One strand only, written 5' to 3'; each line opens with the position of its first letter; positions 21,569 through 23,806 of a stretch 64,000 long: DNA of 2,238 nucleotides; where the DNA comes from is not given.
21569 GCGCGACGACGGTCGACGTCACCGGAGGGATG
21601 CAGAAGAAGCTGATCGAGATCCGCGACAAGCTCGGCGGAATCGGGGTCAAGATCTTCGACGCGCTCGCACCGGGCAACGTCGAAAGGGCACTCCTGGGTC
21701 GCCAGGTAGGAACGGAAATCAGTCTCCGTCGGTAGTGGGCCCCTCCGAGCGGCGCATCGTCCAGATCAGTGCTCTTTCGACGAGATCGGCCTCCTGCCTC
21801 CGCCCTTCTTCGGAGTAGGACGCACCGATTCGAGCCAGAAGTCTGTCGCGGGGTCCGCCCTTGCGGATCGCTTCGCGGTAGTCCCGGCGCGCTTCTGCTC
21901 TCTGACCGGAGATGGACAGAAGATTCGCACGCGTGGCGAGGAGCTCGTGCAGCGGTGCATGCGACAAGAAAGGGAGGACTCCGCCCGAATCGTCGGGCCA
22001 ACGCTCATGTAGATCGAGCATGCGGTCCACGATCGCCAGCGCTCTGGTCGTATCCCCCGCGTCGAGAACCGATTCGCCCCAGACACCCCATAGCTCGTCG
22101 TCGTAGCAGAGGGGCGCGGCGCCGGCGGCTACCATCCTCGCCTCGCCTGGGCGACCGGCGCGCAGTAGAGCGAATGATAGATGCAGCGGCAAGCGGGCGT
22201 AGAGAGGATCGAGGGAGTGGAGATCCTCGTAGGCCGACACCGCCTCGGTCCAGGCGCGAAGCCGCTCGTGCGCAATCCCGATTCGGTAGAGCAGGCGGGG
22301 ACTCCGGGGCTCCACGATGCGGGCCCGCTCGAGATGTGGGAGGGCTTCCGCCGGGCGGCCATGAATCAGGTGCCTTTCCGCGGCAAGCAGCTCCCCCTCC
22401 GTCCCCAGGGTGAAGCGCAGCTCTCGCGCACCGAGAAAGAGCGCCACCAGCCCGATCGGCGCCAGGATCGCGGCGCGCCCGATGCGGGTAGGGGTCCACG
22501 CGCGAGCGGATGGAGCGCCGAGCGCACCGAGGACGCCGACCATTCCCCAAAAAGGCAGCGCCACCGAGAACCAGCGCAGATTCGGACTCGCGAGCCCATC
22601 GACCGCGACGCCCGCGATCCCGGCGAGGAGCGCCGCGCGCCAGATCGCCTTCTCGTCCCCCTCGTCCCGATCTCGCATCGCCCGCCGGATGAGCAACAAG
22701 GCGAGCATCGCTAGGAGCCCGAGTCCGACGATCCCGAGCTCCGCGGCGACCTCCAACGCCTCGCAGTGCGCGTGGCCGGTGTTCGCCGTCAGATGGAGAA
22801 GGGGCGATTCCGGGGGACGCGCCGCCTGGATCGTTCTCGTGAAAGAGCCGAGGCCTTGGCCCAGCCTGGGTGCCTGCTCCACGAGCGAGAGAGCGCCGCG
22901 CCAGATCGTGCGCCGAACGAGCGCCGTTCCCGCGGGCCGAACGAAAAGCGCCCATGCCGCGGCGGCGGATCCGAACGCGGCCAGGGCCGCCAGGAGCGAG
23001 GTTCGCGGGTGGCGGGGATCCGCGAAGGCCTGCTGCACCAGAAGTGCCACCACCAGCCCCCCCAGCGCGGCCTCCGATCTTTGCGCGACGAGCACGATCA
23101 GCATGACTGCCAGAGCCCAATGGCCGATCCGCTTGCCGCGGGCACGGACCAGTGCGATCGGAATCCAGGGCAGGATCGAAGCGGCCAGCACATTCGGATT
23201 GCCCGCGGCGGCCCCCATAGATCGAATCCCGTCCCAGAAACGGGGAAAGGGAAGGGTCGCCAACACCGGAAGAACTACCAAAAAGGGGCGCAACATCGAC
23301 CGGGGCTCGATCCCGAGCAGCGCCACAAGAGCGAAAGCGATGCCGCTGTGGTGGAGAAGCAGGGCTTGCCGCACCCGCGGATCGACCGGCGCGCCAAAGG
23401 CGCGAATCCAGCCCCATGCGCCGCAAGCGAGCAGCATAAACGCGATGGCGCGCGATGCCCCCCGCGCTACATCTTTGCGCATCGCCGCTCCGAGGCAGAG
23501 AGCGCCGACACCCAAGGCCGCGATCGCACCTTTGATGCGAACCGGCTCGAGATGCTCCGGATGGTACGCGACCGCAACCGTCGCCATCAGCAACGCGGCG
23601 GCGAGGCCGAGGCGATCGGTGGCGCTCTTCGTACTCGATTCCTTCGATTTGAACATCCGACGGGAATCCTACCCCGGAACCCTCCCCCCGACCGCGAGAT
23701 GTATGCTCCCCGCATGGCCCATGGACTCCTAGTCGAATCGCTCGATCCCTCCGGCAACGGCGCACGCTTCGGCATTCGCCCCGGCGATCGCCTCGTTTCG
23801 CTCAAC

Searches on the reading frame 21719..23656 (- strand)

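Call 39: search_protein_families(library=ncbifam, proteins=[window:21719-23656:-], max_evalue=0.00001)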
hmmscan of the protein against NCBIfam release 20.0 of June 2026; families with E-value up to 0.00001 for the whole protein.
window:21719-23656:- (645 aa): 1 family
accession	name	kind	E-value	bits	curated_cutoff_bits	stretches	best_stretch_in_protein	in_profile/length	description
TIGR00947.1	2A73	equivalog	3.3e-07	29.7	366.4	0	242-377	286-420/425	IctB family putative bicarbonate transporter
